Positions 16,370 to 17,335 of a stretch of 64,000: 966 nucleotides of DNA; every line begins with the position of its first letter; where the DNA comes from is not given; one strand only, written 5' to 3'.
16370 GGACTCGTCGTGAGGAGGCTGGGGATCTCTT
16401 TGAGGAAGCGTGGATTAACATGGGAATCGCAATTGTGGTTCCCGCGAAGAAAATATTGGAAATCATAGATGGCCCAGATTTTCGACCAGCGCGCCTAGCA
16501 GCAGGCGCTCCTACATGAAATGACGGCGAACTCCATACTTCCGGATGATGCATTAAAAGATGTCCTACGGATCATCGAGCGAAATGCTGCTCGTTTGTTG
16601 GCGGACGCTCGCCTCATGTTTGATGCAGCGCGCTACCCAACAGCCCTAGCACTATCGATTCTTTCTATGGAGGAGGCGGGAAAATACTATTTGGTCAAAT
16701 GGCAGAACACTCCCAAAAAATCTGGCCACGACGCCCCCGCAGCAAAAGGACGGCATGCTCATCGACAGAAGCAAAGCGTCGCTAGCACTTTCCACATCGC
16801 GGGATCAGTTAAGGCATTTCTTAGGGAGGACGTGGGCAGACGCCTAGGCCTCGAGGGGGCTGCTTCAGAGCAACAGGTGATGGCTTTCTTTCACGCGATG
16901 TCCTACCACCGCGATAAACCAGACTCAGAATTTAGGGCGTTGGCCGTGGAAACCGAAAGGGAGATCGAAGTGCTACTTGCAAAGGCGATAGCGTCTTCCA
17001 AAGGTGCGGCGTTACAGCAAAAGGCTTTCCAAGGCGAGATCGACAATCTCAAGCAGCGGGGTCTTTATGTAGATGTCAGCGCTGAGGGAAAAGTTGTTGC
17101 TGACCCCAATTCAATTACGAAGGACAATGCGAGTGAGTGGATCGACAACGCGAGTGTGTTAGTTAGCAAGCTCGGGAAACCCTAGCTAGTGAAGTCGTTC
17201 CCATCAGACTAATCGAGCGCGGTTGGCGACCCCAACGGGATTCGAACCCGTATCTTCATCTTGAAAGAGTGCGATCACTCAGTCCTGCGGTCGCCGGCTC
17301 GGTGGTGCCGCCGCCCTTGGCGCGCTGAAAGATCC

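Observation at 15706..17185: Candidate undescribed anti-phage module: cytosolic trypsin-like protease coupled to an AbiV/HEPN-like effector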

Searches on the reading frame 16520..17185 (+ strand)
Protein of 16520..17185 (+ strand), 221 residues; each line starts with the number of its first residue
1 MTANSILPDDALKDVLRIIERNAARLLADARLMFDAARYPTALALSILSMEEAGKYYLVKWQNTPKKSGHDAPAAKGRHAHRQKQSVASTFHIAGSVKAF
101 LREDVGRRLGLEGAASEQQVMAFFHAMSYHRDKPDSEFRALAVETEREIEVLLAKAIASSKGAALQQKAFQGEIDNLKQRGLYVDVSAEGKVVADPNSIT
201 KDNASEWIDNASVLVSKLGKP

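Call 4: search_protein_families(library=pfam, proteins=[window:16520-17185:+], max_evalue=1)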
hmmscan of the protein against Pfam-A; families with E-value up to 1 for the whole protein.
window:16520-17185:+ (221 aa): 4 families
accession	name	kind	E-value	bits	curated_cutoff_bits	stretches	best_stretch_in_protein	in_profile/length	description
PF18728.6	HEPN_AbiV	-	3.6e-22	79.6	27.1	1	19-215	9-154/155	AbiV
PF05168.19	HEPN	-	0.038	14.6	22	1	21-67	6-52/117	HEPN domain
PF11272.13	DUF3072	-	0.05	13.9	27.5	0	136-168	21-53/56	Protein of unknown function (DUF3072)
PF00385.30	Chromo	-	0.23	11.8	25.1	1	52-67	13-29/53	Chromo (CHRromatin Organisation MOdifier) domain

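Call 5: search_protein_families(library=padloc, proteins=[window:16520-17185:+], max_evalue=1)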
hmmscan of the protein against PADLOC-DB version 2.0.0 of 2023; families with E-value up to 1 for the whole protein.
window:16520-17185:+ (221 aa): 1 family
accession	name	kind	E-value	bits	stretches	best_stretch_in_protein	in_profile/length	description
PDLC02353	AbiV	-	6.4e-08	30.6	2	24-93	35-103/196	AbiV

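Call 6: search_protein_families(library=ncbifam, proteins=[window:16520-17185:+], max_evalue=1)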
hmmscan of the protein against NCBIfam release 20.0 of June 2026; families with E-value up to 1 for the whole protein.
window:16520-17185:+ (221 aa): 1 family
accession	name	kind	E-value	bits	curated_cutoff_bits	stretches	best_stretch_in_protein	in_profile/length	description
TIGR04498.1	AbiV_defense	subfamily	3.6e-20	72.8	27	2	21-102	8-89/143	AbiV family abortive infection protein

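Call 17: find_homologous_proteins(query=window:16520-17185:+)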
Query window:16520-17185:+ (221 aa): 7 proteins with E <= 0.001 among 1666 candidates.
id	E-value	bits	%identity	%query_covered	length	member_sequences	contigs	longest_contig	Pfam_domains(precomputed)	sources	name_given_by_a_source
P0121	3.4e-115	401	99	86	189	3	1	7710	PF18728.7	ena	-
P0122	3.2e-26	111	37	89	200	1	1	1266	PF18728.7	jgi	jgi:AbiV family abortive infection protein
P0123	1.9e-9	56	43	35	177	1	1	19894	PF18728.7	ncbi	-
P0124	1.5e-6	46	25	93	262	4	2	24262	PF18728.7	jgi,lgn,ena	jgi:AbiV family abortive infection protein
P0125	1.9e-5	43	39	30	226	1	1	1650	PF18728.7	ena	-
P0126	5.7e-4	38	37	29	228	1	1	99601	PF18728.7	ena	-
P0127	8.8e-4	37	49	16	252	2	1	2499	PF18728.7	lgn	-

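Call 18: find_encoding_contigs(protein=P0121, flank=5000, max_places=4)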
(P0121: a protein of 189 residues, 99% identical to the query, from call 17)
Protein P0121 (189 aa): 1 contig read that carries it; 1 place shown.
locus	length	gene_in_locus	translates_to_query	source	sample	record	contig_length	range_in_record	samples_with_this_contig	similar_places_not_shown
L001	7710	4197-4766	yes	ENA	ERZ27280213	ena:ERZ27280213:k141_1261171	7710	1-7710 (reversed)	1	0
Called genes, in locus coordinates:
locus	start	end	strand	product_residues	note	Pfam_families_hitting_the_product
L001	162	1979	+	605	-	PF03308:MeaB (faint), PF00005:ABC_tran, PF00006:ATP-synt_ab (faint), PF01926:MMR_HSR1 (faint), PF02463:SMC_N (faint), PF13304:AAA_21 (faint), PF00005:ABC_tran, PF16326:ABC_tran_CTD, +3 more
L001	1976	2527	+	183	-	PF03449:GreA_GreB_N, PF01272:GreA_GreB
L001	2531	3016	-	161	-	PF06983:3-dmu-9_3-mt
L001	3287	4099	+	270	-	-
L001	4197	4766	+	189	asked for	PF18728:HEPN_AbiV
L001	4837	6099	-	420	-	PF04422:FrhB_FdhB_N, PF04432:FrhB_FdhB_C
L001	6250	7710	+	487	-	?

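Call 30: find_encoding_contigs(protein=P0122, flank=5000, max_places=3)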
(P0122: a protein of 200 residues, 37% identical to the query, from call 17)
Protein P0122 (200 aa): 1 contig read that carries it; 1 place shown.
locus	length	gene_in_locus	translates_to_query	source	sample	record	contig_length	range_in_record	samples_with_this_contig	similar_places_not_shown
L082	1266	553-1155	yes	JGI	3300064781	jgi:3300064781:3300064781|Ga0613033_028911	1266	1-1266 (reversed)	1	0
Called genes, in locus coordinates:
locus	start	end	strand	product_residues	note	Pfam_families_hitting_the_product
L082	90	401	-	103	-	-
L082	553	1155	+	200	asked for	PF18728:HEPN_AbiV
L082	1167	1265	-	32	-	?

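Call 31: find_encoding_contigs(protein=P0124, flank=5000, max_places=3)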
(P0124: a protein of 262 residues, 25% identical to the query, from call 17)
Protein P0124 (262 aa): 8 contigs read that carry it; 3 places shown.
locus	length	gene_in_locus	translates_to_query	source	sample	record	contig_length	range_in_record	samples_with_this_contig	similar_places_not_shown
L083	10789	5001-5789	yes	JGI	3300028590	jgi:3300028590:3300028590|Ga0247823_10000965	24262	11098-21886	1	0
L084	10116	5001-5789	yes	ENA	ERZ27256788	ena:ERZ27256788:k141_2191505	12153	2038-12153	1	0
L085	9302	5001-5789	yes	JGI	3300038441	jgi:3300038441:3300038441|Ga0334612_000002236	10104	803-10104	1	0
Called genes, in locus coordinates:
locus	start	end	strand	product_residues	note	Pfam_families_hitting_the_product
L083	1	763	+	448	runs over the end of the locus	PF01555:N6_N4_Mtase (faint), PF01170:UPF0020 (weak)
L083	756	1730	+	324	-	PF24390:PRTase-CE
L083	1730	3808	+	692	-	PF24389:ORC-CDC6-like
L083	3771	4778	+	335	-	-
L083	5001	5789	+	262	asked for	PF18728:HEPN_AbiV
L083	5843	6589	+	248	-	PF08986:DUF1889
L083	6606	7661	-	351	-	-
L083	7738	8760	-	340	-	-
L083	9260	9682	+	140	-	-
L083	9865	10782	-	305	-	PF00126:HTH_1, PF03466:LysR_substrate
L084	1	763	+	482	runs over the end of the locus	PF01555:N6_N4_Mtase (faint), PF01170:UPF0020 (weak)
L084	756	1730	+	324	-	PF24390:PRTase-CE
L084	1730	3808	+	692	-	PF24389:ORC-CDC6-like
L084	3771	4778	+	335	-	-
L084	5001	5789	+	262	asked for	PF18728:HEPN_AbiV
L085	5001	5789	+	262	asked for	PF18728:HEPN_AbiV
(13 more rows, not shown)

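Call 38: search_solved_structures(query=window:16520-17182:+, max_evalue=1, show_alignments=2)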
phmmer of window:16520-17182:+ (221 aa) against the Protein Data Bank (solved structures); distinct sequences matched with E-value up to 1: 1.
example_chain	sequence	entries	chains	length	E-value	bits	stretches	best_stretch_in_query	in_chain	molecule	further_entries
2ctr_A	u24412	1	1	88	0.87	12.8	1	109-142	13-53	DnaJ homolog subfamily B member 9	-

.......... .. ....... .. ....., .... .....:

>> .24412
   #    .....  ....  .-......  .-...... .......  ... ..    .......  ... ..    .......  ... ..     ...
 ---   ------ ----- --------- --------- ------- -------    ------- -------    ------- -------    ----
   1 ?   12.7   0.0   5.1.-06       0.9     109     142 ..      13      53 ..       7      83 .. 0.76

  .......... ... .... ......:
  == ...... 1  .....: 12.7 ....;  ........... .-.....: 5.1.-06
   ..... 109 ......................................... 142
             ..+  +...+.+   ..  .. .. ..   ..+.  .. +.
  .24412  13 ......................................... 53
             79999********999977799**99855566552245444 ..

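Call 43: find_related_loci(query=A3, collection=metagenome_contigs, flank=4000)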
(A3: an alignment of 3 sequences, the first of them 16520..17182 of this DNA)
Query A3 (221 aa) in metagenome_contigs; peptide patterns used: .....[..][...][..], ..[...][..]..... (x = any residue, [..] = any of these).
600 stretches matched a pattern (row limit reached: there are more); 23 encode a relative of the query (tblastn E <= 1e-3); 23 distinct loci.
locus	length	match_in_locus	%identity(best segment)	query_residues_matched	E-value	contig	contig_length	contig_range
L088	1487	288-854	36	18-218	8e-33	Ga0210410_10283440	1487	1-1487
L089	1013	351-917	35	22-218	1e-28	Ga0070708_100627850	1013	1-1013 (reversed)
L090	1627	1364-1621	38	12-113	2e-13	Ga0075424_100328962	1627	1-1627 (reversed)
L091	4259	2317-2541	41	12-94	4e-13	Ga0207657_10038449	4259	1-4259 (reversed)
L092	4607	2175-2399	41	12-94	5e-13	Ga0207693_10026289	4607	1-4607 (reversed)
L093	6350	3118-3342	41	12-94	5e-13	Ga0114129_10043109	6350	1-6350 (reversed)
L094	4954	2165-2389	41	12-94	5e-13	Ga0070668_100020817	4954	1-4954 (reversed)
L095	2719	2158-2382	41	12-94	4e-13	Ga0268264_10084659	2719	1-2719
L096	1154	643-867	41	12-94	3e-13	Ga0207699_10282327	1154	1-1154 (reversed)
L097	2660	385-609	41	12-94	6e-13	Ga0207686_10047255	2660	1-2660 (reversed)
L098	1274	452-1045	30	9-218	6e-13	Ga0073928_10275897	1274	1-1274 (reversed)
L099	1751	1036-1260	40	12-94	2e-12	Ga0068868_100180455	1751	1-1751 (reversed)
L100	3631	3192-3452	37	8-98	1e-10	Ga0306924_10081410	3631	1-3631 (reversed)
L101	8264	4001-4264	38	21-100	1e-10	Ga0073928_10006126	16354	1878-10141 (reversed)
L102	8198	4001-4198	42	20-85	5e-10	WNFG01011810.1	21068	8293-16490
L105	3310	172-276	60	21-55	2e-8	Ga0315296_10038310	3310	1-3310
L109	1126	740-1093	29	21-139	7e-6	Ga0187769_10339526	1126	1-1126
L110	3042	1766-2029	33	1-86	8e-6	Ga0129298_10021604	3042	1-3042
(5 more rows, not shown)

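Call 63: predict_structure(alignment_id=A2)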
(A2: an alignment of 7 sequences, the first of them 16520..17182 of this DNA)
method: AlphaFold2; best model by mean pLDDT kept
length: 221 residues; sequences in the alignment: 7
mean_pLDDT: 75.0   pTM: 0.66
mean pLDDT of the five models: 75.0, 72.5, 64.4, 61.9, 58.9
residues with pLDDT >= 90: 34; 70-90: 128; 50-70: 43; < 50: 16
segments of 3 or more residues with pLDDT < 50: 1-3, 67-79
pLDDT, mean of each block of 10 residues (from residue 1): 60 88 95 96 90 82 56 43 59 65 71 65 77 82 77 72 71 77 75 79 89 83 54
secondary structure, 60 per line:
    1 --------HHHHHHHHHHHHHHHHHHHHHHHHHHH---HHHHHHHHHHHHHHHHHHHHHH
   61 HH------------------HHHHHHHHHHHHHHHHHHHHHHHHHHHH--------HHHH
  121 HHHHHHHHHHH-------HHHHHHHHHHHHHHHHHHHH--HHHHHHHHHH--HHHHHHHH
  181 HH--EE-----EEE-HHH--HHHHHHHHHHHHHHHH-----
elements in order: H9-35 H39-62 H81-108 H117-131 H139-158 H161-170 H173-182 E192-194 H201-216

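Call 66: fold_search(model_id=the predicted structure, library=pdb)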
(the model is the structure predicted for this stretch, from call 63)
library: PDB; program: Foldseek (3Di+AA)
matches with E <= 10: 455; with E <= 0.001: 0
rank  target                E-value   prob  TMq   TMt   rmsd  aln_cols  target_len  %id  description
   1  9bj7_G                1.1e-02  1.00  0.47  0.62   7.9       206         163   13  Crystal structure of the N-terminal truncated AbiV (residues 24-201) (released 2025-08-13)
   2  9bj7_B                1.1e-02  1.00  0.43  0.61   9.6       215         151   13  Crystal structure of the N-terminal truncated AbiV (residues 24-201) (released 2025-08-13)
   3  9bj7_C                1.3e-02  1.00  0.42  0.55  12.2       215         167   13  Crystal structure of the N-terminal truncated AbiV (residues 24-201) (released 2025-08-13)
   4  9bj7_I                1.5e-02  1.00  0.41  0.54  11.2       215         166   14  Crystal structure of the N-terminal truncated AbiV (residues 24-201) (released 2025-08-13)
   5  9bj7_A                1.5e-02  1.00  0.48  0.62   8.3       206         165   14  Crystal structure of the N-terminal truncated AbiV (residues 24-201) (released 2025-08-13)
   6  9bj7_F                1.6e-02  1.00  0.43  0.61   9.6       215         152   13  Crystal structure of the N-terminal truncated AbiV (residues 24-201) (released 2025-08-13)
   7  9bj7_H                1.7e-02  1.00  0.42  0.60   9.5       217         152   12  Crystal structure of the N-terminal truncated AbiV (residues 24-201) (released 2025-08-13)
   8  9bj7_K                1.8e-02  1.00  0.43  0.52  11.5       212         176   14  Crystal structure of the N-terminal truncated AbiV (residues 24-201) (released 2025-08-13)
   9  9bj7_W                1.9e-02  1.00  0.41  0.52  11.3       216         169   15  Crystal structure of the N-terminal truncated AbiV (residues 24-201) (released 2025-08-13)
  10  9bj6_A                2.0e-02  1.00  0.47  0.53   7.9       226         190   14  Crystal structure of the HEPN family member AbiV, an RNase in a two-component antiphage system in Lactococcus lactis (released 2025-08-13)
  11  9bj6_C                2.0e-02  1.00  0.42  0.54   8.7       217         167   13  Crystal structure of the HEPN family member AbiV, an RNase in a two-component antiphage system in Lactococcus lactis (released 2025-08-13)
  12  9bj7_N                2.3e-02  1.00  0.44  0.62   7.9       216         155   15  Crystal structure of the N-terminal truncated AbiV (residues 24-201) (released 2025-08-13)
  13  9bj6_B                2.3e-02  1.00  0.42  0.55   9.4       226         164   13  Crystal structure of the HEPN family member AbiV, an RNase in a two-component antiphage system in Lactococcus lactis (released 2025-08-13)
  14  9bj7_M                2.4e-02  1.00  0.44  0.56   8.3       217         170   15  Crystal structure of the N-terminal truncated AbiV (residues 24-201) (released 2025-08-13)
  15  9bj7_V                2.9e-02  1.00  0.42  0.60   9.8       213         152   12  Crystal structure of the N-terminal truncated AbiV (residues 24-201) (released 2025-08-13)
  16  9bj7_L                3.1e-02  1.00  0.46  0.64   7.7       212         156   13  Crystal structure of the N-terminal truncated AbiV (residues 24-201) (released 2025-08-13)
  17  9bj7_E                3.2e-02  1.00  0.39  0.51  14.5       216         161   14  Crystal structure of the N-terminal truncated AbiV (residues 24-201) (released 2025-08-13)
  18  9bj7_X                4.1e-02  1.00  0.42  0.62   9.3       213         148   13  Crystal structure of the N-terminal truncated AbiV (residues 24-201) (released 2025-08-13)
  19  9bj7_J                5.6e-02  1.00  0.43  0.60   8.9       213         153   12  Crystal structure of the N-terminal truncated AbiV (residues 24-201) (released 2025-08-13)
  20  9bj5_B                6.5e-02  1.00  0.42  0.60   8.9       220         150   13  Crystal structure of the HEPN family member AbiV (P212121 space group) (released 2025-08-13)
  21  9bj5_A                7.8e-02  1.00  0.41  0.57  10.0       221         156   14  Crystal structure of the HEPN family member AbiV (P212121 space group) (released 2025-08-13)
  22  9bj5_C                8.2e-02  1.00  0.42  0.59  10.0       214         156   13  Crystal structure of the HEPN family member AbiV (P212121 space group) (released 2025-08-13)
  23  2hsb                  8.6e-02  1.00  0.35  0.59   8.7       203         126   15  Crystal structure of a hepn domain containing protein (af_0298) from archaeoglobus fulgidus at 1.95 A resolution (released 2006-08-15)
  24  9bj5_D                1.1e-01  1.00  0.41  0.60   9.4       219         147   14  Crystal structure of the HEPN family member AbiV (P212121 space group) (released 2025-08-13)
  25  9bj6_D                1.1e-01  1.00  0.42  0.58   9.6       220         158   13  Crystal structure of the HEPN family member AbiV, an RNase in a two-component antiphage system in Lactococcus lactis (released 2025-08-13)
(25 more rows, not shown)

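Call 70: find_related_loci(query=A3, collection=viral_contigs, flank=4000)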
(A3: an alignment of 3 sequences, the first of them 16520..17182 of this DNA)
Query A3 (221 aa) in viral_contigs; peptide patterns used: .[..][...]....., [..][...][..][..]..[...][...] (x = any residue, [..] = any of these).
120 stretches matched a pattern, but none encodes a relative of the query by tblastn (E <= 1e-3).
